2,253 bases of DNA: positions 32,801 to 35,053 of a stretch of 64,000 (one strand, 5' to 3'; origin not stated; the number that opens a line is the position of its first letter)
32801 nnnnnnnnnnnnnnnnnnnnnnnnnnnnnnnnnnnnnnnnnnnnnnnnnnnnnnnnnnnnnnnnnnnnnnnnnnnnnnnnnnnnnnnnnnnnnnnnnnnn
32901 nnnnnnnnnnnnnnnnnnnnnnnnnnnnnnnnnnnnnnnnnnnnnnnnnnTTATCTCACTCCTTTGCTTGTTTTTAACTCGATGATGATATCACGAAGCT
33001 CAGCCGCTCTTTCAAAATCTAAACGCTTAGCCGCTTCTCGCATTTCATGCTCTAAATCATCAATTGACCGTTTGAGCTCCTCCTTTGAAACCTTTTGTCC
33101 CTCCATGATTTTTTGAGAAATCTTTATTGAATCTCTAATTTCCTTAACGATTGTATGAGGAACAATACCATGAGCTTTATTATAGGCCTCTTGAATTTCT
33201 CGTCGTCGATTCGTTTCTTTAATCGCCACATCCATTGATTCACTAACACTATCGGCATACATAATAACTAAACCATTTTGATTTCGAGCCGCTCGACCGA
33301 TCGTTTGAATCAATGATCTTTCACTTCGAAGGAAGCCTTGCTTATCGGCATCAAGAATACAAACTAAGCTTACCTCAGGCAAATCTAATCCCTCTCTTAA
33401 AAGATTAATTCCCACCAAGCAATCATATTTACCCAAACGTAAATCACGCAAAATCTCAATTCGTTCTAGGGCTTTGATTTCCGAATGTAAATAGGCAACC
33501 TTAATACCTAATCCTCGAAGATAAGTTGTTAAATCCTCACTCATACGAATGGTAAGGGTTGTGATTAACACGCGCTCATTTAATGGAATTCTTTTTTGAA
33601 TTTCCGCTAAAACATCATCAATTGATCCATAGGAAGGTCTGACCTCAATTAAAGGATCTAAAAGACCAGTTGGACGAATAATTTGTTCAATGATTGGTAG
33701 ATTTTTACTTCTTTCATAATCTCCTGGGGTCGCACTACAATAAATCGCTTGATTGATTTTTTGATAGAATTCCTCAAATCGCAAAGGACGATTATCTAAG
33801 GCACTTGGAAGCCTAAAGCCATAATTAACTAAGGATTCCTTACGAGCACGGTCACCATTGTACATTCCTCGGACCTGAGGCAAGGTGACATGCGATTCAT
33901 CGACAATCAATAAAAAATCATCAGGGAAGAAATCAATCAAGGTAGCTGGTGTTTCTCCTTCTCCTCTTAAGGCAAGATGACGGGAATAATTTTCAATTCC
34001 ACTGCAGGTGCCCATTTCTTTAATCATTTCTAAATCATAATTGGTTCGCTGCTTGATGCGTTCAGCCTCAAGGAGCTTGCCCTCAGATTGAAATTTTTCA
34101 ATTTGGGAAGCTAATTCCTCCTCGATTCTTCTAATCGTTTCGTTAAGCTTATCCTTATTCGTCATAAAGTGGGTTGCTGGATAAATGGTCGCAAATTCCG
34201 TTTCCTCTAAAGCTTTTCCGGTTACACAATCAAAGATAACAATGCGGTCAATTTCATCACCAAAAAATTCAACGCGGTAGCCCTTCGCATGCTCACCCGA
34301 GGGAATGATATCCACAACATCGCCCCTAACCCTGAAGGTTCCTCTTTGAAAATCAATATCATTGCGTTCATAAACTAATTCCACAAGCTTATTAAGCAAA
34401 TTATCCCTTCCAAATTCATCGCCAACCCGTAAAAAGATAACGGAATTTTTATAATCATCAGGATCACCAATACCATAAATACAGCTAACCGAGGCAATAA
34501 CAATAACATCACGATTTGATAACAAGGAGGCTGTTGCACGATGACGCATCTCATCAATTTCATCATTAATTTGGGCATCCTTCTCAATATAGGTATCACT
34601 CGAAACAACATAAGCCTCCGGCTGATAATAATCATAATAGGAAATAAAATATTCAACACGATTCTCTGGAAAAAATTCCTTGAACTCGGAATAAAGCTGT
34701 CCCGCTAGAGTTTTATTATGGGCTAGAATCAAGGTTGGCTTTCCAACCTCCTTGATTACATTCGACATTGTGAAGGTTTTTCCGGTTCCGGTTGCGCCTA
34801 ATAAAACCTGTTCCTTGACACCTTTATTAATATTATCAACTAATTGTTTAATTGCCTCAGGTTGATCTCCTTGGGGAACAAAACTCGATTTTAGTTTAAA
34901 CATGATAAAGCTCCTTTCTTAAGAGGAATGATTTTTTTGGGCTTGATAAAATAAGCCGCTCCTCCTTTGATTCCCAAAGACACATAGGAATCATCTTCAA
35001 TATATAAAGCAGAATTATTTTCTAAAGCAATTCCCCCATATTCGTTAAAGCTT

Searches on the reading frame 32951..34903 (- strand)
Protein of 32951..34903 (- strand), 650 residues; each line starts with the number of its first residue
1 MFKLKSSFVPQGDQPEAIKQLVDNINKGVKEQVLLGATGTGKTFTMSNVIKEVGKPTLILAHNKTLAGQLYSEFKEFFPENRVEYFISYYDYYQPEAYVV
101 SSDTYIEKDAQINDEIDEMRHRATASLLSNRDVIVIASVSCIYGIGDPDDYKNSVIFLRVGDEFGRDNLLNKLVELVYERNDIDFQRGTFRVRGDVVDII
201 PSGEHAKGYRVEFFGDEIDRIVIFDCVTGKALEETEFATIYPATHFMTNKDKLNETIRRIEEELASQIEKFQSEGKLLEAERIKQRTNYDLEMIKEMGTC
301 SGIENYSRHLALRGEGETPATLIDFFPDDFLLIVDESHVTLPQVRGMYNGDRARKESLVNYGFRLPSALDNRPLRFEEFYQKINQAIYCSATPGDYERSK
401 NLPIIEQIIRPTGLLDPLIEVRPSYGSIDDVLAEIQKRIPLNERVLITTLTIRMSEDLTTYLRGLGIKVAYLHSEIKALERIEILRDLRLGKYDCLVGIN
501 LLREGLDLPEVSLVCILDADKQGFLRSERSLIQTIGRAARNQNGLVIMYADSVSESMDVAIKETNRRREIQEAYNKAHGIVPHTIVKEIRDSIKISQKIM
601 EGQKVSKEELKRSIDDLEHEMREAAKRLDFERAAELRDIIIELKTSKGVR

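Call 58: search_protein_families(library=ncbifam, max_evalue=1e-10, proteins=[window:32951-34903:-])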
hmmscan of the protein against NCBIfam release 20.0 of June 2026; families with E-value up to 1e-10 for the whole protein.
window:32951-34903:- (650 aa): 5 families
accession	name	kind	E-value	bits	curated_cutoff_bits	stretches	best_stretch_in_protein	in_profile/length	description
NF003673.1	PRK05298.1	equivalog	0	1055.7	743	1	2-645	2-652/653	excinuclease ABC subunit UvrB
TIGR00631.1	uvrb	equivalog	0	1037.5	750.1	1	2-644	2-658/658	excinuclease ABC subunit UvrB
TIGR00580.2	mfd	equivalog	2e-23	82.8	800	1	173-298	1-126/907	transcription-repair coupling factor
NF007966.0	PRK10689.1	equivalog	2.8e-15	55.1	1329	1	131-253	102-224/1148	transcription-repair coupling factor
NF004066.1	PRK05580.1-3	equivalog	8.2e-11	40.9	813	0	483-550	581-656/788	primosomal protein N'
